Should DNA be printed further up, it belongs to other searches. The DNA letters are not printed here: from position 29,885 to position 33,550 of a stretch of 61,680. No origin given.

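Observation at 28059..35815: Orphan PAAR island with no contractile-machine genes in 61 kb: PAAR-extension, leaderless 1121-aa protein, propeller, lipoprotein, Eag-like chaperone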

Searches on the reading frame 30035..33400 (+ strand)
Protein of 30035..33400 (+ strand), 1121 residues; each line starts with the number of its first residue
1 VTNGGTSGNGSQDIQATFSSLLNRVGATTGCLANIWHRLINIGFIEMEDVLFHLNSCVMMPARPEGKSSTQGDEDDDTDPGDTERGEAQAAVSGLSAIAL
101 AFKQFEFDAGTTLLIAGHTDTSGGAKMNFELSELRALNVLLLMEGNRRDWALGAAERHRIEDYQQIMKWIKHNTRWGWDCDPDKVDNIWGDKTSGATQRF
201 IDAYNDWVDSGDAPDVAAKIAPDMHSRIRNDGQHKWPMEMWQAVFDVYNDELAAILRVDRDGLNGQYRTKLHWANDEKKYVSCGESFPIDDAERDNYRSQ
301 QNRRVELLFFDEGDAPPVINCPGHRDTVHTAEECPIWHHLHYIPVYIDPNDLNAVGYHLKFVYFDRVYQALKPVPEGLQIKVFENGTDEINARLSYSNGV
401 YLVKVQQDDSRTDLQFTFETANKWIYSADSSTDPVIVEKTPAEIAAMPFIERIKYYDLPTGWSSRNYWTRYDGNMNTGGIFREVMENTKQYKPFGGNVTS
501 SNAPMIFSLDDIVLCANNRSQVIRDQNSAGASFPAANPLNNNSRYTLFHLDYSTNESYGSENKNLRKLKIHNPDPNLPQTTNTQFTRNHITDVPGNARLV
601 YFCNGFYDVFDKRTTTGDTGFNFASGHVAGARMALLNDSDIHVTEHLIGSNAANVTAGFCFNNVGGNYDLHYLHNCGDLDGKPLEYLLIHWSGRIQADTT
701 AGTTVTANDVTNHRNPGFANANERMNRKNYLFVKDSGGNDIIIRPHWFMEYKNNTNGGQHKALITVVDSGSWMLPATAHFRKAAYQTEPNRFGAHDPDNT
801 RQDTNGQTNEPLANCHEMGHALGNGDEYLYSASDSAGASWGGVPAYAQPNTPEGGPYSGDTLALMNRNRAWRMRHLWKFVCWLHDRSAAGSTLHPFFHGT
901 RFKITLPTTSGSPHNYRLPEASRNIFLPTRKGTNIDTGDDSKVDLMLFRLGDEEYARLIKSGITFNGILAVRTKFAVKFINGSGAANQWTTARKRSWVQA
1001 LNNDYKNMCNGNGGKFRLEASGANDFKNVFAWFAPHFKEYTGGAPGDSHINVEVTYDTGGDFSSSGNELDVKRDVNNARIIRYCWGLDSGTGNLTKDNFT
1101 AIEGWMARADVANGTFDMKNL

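Call 3: search_protein_families(library=pfam, proteins=[window:30035-33400:+], max_evalue=0.1)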
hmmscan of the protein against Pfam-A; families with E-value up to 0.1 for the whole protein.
window:30035-33400:+ (1121 aa): 1 family
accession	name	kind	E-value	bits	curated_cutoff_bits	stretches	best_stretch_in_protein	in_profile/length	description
PF00691.25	OmpA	-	0.00011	22.9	27.2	1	95-140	17-61/98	OmpA family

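Call 4: search_protein_families(library=ncbifam, proteins=[window:30035-33400:+], max_evalue=0.1)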
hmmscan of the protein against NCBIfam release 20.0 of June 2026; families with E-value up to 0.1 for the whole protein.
window:30035-33400:+ (1121 aa): 6 families
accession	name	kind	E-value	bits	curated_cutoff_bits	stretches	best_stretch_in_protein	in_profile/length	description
NF053611.1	YiaD_Gzip_OmpA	equivalog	3.8e-07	30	175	1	94-140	120-163/206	YiaD family glycine zipper/OmpA-like lipoprotein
NF053612.1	anchor_PA1041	equivalog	0.0008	19.4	250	0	110-139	162-191/236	PA1041 family peptidoglycan-binding anchor lipoprotein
TIGR03296.1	M6dom_TIGR03296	domain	0.0057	16.6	110.8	1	809-836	165-192/286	M6 family metalloprotease domain-containing protein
NF007804.1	PRK10510.1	equivalog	0.026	13.9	307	1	90-139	126-172/219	OmpA family lipoprotein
TIGR02802.1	Pal_lipo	equivalog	0.041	14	125.35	0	109-140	30-61/104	peptidoglycan-associated lipoprotein Pal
NF053585.1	OMP_LP_YfiB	equivalog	0.057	13.3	128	0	114-139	91-116/163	outer membrane lipoprotein YfiB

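Call 8: find_encoding_contigs(protein=window:30035-33400:+, flank=10000, max_places=10)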
Protein window:30035-33400:+ (1121 aa): no gene with exactly this product is on record in the collection.

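Call 9: find_homologous_proteins(query=window:30035-33400:+)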
Query window:30035-33400:+ (1121 aa): 274 proteins with E <= 0.001 among 8000 candidates; the best 120 are listed.
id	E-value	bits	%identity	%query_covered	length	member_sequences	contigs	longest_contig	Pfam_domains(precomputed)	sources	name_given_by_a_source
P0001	0.0e+0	2677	100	100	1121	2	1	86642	-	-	-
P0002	0.0e+0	2171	80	100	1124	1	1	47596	-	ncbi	-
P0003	0.0e+0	1463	59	99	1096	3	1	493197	-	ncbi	-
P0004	0.0e+0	1424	57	99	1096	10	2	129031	-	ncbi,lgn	-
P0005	0.0e+0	1338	56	97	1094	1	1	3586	-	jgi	jgi:hypothetical protein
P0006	0.0e+0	1095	46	99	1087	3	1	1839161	PF00691.26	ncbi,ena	-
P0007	0.0e+0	1087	46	99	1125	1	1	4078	-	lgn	-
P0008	0.0e+0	1078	46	99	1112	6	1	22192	-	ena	-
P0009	0.0e+0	1070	45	99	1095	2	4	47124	-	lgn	-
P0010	0.0e+0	1063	45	100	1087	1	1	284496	-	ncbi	ncbi:MAG: hypothetical protein V1720_17700 [bacterium]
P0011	0.0e+0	1051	44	99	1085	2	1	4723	-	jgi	jgi:hypothetical protein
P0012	0.0e+0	1041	45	97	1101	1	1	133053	PF00691.26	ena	-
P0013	0.0e+0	1033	46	99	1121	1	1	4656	PF00691.26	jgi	jgi:OmpA family protein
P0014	0.0e+0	1033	45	98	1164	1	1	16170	PF00691.26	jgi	jgi:hypothetical protein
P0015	0.0e+0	1027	44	99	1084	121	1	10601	-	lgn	-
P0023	5.1e-281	954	43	99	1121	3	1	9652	PF00691.26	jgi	jgi:outer membrane protein OmpA-like peptidoglycan-associated protein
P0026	7.6e-272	923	42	99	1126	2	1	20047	PF00691.26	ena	-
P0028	6.1e-264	897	41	98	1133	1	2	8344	PF00691.26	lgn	-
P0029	3.9e-256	871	40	99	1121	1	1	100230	-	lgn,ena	-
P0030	3.8e-251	855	40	97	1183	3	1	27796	PF00691.26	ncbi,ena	-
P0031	9.7e-246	837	40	99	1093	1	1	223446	PF00691.26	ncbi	ncbi:MAG: OmpA family protein [Candidatus Zixiibacteriota bacterium]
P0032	4.2e-243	828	40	99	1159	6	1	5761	PF00691.26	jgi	jgi:hypothetical protein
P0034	3.8e-238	812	40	97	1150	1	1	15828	PF00691.26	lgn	-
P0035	5.9e-238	811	39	98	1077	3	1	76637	PF00691.26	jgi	-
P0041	2.2e-228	779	39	99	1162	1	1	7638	PF00691.26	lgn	-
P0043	3.5e-227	775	39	99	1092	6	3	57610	PF00691.26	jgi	-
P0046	9.6e-225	767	44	79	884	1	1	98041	PF00691.26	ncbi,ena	-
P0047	3.9e-222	759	40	92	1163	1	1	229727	PF00691.26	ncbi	-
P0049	6.4e-216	738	39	91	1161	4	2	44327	PF00691.26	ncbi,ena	ncbi:MAG: hypothetical protein WBP42_04475 [Candidatus Zixiibacteriota bacterium]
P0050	4.0e-213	729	38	97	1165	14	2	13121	PF00691.26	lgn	-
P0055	4.8e-210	719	37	99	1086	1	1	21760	PF00691.26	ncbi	ncbi:MAG: OmpA family protein [Candidatus Zixiibacteriota bacterium]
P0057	3.2e-204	699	36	99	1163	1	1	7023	PF00691.26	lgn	-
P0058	8.6e-200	685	36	96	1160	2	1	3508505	-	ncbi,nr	ncbi:hypothetical protein TRIP_C20975 [Candidatus Zixiibacteriota bacterium]|nr:hypothetical protein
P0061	1.7e-195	670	38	91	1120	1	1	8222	PF00691.26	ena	-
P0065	1.2e-191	658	36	97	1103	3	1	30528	PF00691.26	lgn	-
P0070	2.1e-185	637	37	94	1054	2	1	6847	PF00691.26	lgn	-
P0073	2.4e-183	630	34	99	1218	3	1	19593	PF00691.26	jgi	jgi:hypothetical protein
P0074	2.6e-182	627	35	96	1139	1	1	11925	PF00691.26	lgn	-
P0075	4.4e-182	626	34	97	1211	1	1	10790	PF00691.26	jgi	jgi:outer membrane protein OmpA-like peptidoglycan-associated protein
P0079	1.4e-181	624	36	94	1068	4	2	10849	PF00691.26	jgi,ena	-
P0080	1.5e-181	624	35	98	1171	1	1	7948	PF00691.26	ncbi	-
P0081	3.1e-181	623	38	95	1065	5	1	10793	PF00691.26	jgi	jgi:hypothetical protein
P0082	5.7e-181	622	35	99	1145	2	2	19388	PF00691.26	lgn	-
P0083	8.0e-181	622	36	97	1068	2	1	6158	PF00691.26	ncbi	-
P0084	2.6e-179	617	42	66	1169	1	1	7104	PF00691.26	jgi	jgi:hypothetical protein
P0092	2.7e-175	603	35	99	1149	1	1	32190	PF00691.26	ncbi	-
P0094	3.7e-174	600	34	98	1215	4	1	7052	PF00691.26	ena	-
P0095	4.8e-174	599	35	94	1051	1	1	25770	PF00691.26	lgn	-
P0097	3.6e-173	596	35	96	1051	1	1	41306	PF00691.26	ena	-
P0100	1.2e-170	588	34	96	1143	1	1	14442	PF00691.26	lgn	-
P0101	1.2e-170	588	34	98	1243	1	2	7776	PF00691.26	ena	-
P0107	1.2e-169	585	35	91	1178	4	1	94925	PF00691.26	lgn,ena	-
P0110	1.9e-167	578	36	96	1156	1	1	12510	PF00691.26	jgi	jgi:hypothetical protein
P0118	1.1e-163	565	37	73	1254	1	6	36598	PF00691.26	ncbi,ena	-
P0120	2.4e-163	564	37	77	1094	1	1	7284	PF00691.26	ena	-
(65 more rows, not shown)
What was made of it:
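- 30035..33400 (+): BIG: leaderless 1121-aa cargo effector. It has an OmpA-like peptidoglycan-binding domain with a helical insert (aa ~40-310, 30152-30964), beta-sandwich domains, and a metzincin-like protease module (aa ~705-900). 274 full-length homologues (call 9).
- BIG is full length and 33-59% identical across several phyla (call 9). Some sources annotate homologues as 'OmpA family protein' (call 9).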

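Call 10: find_encoding_contigs(protein=P0058, flank=10000, max_places=3)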
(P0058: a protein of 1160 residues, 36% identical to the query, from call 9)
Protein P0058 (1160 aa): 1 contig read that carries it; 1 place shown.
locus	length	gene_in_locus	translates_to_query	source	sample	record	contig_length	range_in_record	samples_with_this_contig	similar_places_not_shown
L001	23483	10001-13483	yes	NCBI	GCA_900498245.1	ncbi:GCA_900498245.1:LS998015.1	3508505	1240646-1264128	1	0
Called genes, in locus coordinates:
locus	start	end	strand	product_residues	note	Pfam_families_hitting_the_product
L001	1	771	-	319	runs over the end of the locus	PF00582:Usp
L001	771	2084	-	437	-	PF01566:Nramp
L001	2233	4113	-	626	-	PF13860:FlgD_ig, PF18962:Por_Secre_tail (weak)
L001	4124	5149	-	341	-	-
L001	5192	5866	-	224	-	-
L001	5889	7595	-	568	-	-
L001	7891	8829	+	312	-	-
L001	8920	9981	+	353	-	PF05488:PAAR_motif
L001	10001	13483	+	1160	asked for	-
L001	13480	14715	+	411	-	-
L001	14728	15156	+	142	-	PF08786:DcrB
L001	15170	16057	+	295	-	-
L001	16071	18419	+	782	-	-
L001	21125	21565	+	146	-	PF05591:T6SS_VipA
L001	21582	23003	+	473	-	PF17541:TssC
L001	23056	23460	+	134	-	PF17642:TssD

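Call 11: find_encoding_contigs(protein=P0006, flank=10000, max_places=3)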
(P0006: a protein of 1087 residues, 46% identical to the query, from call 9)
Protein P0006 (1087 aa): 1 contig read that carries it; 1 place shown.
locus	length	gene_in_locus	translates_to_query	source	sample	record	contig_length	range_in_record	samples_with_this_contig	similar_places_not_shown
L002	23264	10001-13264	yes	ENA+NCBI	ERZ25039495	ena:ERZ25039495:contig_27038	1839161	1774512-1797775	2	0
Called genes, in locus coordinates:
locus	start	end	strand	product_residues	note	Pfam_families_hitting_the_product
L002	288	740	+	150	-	PF04965:GPW_gp25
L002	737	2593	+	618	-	PF05947:T6SS_TssF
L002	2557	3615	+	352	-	PF06996:T6SS_TssG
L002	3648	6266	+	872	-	PF02861:Clp_N, PF23569:NBD_SMAX1 (weak), PF00004:AAA, PF17871:AAA_lid_9, PF00004:AAA (weak), PF07724:AAA_2, PF07728:AAA_5, PF10431:ClpB_D2-small, +7 more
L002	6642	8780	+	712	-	PF05954:Phage_GPD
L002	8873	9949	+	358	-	PF05488:PAAR_motif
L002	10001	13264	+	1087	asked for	PF00691:OmpA (weak)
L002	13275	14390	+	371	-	PF13360:PQQ_2 (faint), PF13570:Beta-prop_ACSF4 (faint), PF18975:DUF5711 (faint)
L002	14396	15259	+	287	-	-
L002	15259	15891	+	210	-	PF01471:PG_binding_1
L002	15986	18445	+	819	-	-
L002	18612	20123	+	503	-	-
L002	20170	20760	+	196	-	PF08786:DcrB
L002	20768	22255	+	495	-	PF16697:Yop-YscD_cpl (weak), PF00498:FHA, PF01464:SLT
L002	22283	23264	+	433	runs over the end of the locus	PF00481:PP2C, PF13672:PP2C_2, PF00515:TPR_1 (faint), PF07719:TPR_2 (faint)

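Call 12: find_encoding_contigs(protein=P0003, flank=10000, max_places=3)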
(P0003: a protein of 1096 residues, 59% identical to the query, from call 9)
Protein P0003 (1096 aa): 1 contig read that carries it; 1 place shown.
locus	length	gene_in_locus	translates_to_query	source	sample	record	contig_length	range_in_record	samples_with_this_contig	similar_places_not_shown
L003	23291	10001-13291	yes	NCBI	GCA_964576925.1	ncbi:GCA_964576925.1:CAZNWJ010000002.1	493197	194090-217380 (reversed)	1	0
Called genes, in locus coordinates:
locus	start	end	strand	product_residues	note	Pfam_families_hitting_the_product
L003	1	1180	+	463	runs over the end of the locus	PF13336:AcetylCoA_hyd_C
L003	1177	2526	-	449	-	PF03219:TLC (faint), PF07690:MFS_1 (weak)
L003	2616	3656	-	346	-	PF13641:Glyco_tranf_2_3, PF00535:Glycos_transf_2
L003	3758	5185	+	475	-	PF00171:Aldedh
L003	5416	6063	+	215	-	-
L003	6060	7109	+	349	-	PF00069:Pkinase, PF01636:APH (faint), PF03109:ABC1 (faint), PF07714:PK_Tyr_Ser-Thr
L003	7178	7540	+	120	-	-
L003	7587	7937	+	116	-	PF00903:Glyoxalase, PF18029:Glyoxalase_6, PF22677:Ble-like_N (weak)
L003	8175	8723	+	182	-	-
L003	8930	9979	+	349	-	PF05488:PAAR_motif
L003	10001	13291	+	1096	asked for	-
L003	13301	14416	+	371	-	-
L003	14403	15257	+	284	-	-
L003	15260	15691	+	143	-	PF08786:DcrB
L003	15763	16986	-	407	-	PF02085:Cytochrom_CIII (faint), PF14522:Cytochrome_C7 (faint), PF14537:Cytochrom_c3_2 (faint), PF22113:Mtrc-MtrF_II-IV_dom (faint), PF09699:Paired_CXXCH_1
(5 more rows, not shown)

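Call 13: find_encoding_contigs(protein=P0001, flank=10000, max_places=3)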
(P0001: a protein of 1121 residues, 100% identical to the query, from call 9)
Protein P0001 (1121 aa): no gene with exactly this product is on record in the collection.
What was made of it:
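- Tried and rejected: Exact-match look-ups of the 1121-aa protein returned nothing (calls 8, 13).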

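Call 14: find_encoding_contigs(protein=P0002, flank=10000, max_places=3)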
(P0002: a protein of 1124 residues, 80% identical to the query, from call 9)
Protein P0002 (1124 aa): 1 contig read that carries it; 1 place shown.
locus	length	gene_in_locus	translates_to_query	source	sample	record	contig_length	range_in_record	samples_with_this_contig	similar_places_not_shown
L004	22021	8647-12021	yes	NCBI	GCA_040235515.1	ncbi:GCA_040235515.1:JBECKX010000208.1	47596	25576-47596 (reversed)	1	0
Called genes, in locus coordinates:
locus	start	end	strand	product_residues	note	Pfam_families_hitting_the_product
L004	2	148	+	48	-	?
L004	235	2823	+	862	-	PF00069:Pkinase, PF07714:PK_Tyr_Ser-Thr, PF03109:ABC1, PF13424:TPR_12 (weak), PF24885:TPR_NPHP3, PF13424:TPR_12, PF13374:TPR_10, PF13424:TPR_12, +7 more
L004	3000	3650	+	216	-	-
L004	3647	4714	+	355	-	PF00069:Pkinase, PF01636:APH (faint), PF07714:PK_Tyr_Ser-Thr, PF03109:ABC1 (weak)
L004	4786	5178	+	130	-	-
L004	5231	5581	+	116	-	PF00903:Glyoxalase, PF18029:Glyoxalase_6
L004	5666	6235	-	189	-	PF13590:DUF4136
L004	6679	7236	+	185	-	-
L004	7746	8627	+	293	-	-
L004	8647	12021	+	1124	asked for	-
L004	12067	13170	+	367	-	PF13360:PQQ_2 (faint)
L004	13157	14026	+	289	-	-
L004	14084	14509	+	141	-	PF08786:DcrB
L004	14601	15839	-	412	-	PF22113:Mtrc-MtrF_II-IV_dom (faint), PF14522:Cytochrome_C7 (faint), PF14537:Cytochrom_c3_2 (faint), PF22678:Cytochrom_c_NrfB-like (faint), PF02085:Cytochrom_CIII (faint), PF09699:Paired_CXXCH_1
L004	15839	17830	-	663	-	-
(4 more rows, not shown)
